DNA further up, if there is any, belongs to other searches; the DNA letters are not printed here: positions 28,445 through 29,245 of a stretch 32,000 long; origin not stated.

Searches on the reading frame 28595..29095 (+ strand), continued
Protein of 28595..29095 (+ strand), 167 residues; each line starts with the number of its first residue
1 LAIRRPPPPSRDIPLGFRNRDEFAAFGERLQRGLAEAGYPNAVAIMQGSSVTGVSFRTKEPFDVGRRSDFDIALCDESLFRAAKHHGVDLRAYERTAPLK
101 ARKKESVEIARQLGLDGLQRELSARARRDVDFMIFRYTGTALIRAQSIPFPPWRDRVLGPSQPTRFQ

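Call 73: search_protein_families(library=pfam, proteins=[L031:5038-6429:+, L031:6882-7526:+, L031:7618-9144:+, L031:9165-9977:-, L031:10038-10976:-], max_evalue=0.001)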
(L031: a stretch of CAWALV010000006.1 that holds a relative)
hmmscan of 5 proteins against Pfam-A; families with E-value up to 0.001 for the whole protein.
L031:5038-6429:+ (464 aa): 1 family
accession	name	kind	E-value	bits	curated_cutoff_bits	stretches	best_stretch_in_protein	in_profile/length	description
PF21725.3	T7SS_signal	-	5.1e-06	27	27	1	9-184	69-234/241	Putative T7SS secretion signal domain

L031:6882-7526:+ (215 aa): 0 families

L031:7618-9144:+ (509 aa): 2 families
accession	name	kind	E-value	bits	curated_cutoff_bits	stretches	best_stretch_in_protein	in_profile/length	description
PF00501.34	AMP-binding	-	5.3e-59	200.4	29.9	1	11-363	3-384/384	AMP-binding enzyme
PF13193.12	AMP-binding_C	-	2.8e-18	67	24.5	1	413-486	1-74/76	AMP-binding enzyme C-terminal domain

L031:9165-9977:- (270 aa): 2 families
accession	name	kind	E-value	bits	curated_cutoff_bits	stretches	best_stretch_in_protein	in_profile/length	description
PF11716.13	MDMPI_N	-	4.7e-17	63.4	24.2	1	19-158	2-140/140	Mycothiol maleylpyruvate isomerase N-terminal domain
PF12867.12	DinB_2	-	0.00022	22.1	24.8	1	23-131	10-102/128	DinB superfamily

L031:10038-10976:- (312 aa): 1 family
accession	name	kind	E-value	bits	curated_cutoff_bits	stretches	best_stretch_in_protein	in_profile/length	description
PF00296.26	Bac_luciferase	-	3.7e-55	187.9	27.9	1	14-230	21-226/314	Luciferase-like monooxygenase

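Call 75: search_protein_families(library=pfam, alignment_id=A3, max_evalue=10)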
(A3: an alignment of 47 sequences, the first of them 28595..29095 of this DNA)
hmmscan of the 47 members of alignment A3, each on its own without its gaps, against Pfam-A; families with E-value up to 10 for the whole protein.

A. member 1, window:28595-29095:+ (167 aa): 0 families

B. families by the number of members that match (of 47 scanned): 24 families
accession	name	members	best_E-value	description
PF01909.29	NTP_transf_2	7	0.0085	Nucleotidyltransferase domain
PF07591.16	PT-HINT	3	2.6e-07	Pretoxin HINT domain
PF14449.11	PT-TG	1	4.6e-17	Pre-toxin TG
PF03527.20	RHS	1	2.1e-10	RHS protein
PF14851.11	FAM176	1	0.0083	FAM176 family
PF20000.4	fvmX2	1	0.071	FtsH ternary system domain X2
PF14188.11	DUF4311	1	0.084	Domain of unknown function (DUF4311)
PF22251.1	PFF1_TM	1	0.086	Vacuolar membrane protease, transmembrane domain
PF15232.11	DUF4585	1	0.11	Domain of unknown function (DUF4585)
PF17780.6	OCRE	1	0.11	OCRE domain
PF13780.11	DUF4176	1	0.14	Domain of unknown function (DUF4176)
PF20323.3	DUF6618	1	0.2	Family of unknown function (DUF6618)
PF15365.12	PNRC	1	0.21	Proline-rich nuclear receptor coactivator motif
PF22701.2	Mala_s_1-like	1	0.25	Mal s 1 allergenic protein-like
PF09832.14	DUF2059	1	0.26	Uncharacterized protein conserved in bacteria (DUF2059)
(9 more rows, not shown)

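Call 76: search_protein_families(library=pfam, proteins=[P0171, P0182, P0192, P0197, P0175, P0178, P0173, P0190, P0199, P0157], max_evalue=5)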
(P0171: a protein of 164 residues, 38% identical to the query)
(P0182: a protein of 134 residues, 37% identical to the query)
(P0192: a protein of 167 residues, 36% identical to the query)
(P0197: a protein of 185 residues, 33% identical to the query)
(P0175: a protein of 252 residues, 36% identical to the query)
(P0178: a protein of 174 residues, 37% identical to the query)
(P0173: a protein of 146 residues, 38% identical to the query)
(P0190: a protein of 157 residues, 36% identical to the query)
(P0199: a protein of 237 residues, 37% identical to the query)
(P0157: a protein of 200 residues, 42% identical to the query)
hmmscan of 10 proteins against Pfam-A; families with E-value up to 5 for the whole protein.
P0171 (164 aa): 0 families

P0182 (134 aa): 0 families

P0192 (167 aa): 1 family
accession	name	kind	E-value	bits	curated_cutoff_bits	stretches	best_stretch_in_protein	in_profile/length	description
PF01909.29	NTP_transf_2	-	0.0085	16.9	21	1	48-160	5-83/93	Nucleotidyltransferase domain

P0197 (185 aa): 2 families
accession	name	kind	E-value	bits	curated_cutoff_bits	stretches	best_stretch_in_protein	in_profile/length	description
PF01909.29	NTP_transf_2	-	0.031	15.1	21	1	114-173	27-79/93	Nucleotidyltransferase domain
PF09832.14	DUF2059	-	0.26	11.8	23.6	1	39-57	23-41/60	Uncharacterized protein conserved in bacteria (DUF2059)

P0175 (252 aa): 1 family
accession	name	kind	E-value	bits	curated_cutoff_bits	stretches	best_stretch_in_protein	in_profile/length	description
PF01909.29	NTP_transf_2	-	0.066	14.1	21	1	146-236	14-74/93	Nucleotidyltransferase domain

P0178 (174 aa): 1 family
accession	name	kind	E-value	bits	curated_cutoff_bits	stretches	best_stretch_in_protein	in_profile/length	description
PF14188.11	DUF4311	-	0.084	13.1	27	1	26-76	26-77/212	Domain of unknown function (DUF4311)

P0173 (146 aa): 0 families

P0190 (157 aa): 1 family
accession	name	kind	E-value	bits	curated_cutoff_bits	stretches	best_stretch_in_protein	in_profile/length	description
PF01909.29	NTP_transf_2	-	0.031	15.1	21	1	37-150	4-83/93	Nucleotidyltransferase domain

P0199 (237 aa): 0 families

P0157 (200 aa): 0 families

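Call 84: search_dna_similar(query=window:28628-29050:+, collection=plasmids, mode=protein, max_evalue=0.01, max_rows=30)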
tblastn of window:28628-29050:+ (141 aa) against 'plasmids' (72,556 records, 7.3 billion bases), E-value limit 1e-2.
Records with a match: 1; places in all: 1; records where one place covers at least 80% of the query: 1.
Best place of each record, by identity: <60% 1.
By first word of the organism name: Pseudomonas 1.
By predicted mobility (MOB-suite, as given by PLSDB): non-mobilizable 1.
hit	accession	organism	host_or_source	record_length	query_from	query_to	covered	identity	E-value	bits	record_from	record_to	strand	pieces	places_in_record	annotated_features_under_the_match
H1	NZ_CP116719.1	Pseudomonas aeruginosa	Homo sapiens,urine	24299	2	140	99%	47.9%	1e-28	115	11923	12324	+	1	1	none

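Call 85: get_annotated_region(hit=H1, flank=8000)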
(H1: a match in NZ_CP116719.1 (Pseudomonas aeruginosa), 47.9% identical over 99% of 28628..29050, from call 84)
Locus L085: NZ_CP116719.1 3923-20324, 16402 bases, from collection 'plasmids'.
description: Pseudomonas aeruginosa strain 2858 plasmid unnamed1
organism: Pseudomonas aeruginosa (NCBI taxid 287)
taxonomy: Bacteria; Pseudomonadota; Gammaproteobacteria; Pseudomonadales; Pseudomonadaceae; Pseudomonas; Pseudomonas aeruginosa
host: -; source: Homo sapiens,urine; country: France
typing (MOB-suite, as given by PLSDB): non-mobilizable
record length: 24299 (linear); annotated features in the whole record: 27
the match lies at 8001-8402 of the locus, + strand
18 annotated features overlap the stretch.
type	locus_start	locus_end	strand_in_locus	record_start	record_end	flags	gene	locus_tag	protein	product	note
CDS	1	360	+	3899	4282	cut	-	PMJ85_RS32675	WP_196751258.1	deaminase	GO:0002100 - tRNA wobble adenosine to inosine editing [Evidence IEA]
CDS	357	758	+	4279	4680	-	-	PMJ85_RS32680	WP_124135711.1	hypothetical protein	-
CDS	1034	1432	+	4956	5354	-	-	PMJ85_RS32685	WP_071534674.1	hypothetical protein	-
CDS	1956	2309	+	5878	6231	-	-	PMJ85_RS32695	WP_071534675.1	EndoU domain-containing protein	-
CDS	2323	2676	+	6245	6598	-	-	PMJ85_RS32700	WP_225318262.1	hypothetical protein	-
CDS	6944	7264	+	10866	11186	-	-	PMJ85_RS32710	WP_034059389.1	hypothetical protein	-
CDS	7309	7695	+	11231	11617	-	-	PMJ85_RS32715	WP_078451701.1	toxin glutamine deamidase domain-containing protein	-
CDS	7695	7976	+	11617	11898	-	-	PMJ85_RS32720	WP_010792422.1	YrhB domain-containing protein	-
CDS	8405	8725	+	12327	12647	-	-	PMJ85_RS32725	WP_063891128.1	hypothetical protein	-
CDS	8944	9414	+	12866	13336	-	-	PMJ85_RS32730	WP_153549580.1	hypothetical protein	-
CDS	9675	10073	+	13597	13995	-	-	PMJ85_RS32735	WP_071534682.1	hypothetical protein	-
CDS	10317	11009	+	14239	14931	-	-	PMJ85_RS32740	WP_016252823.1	transposase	-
CDS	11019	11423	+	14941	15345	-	-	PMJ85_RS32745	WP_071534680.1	DNA/RNA non-specific endonuclease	-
CDS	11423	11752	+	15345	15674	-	-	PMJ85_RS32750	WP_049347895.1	hypothetical protein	-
CDS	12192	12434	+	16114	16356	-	-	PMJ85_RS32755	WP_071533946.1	CPCC family cysteine-rich protein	-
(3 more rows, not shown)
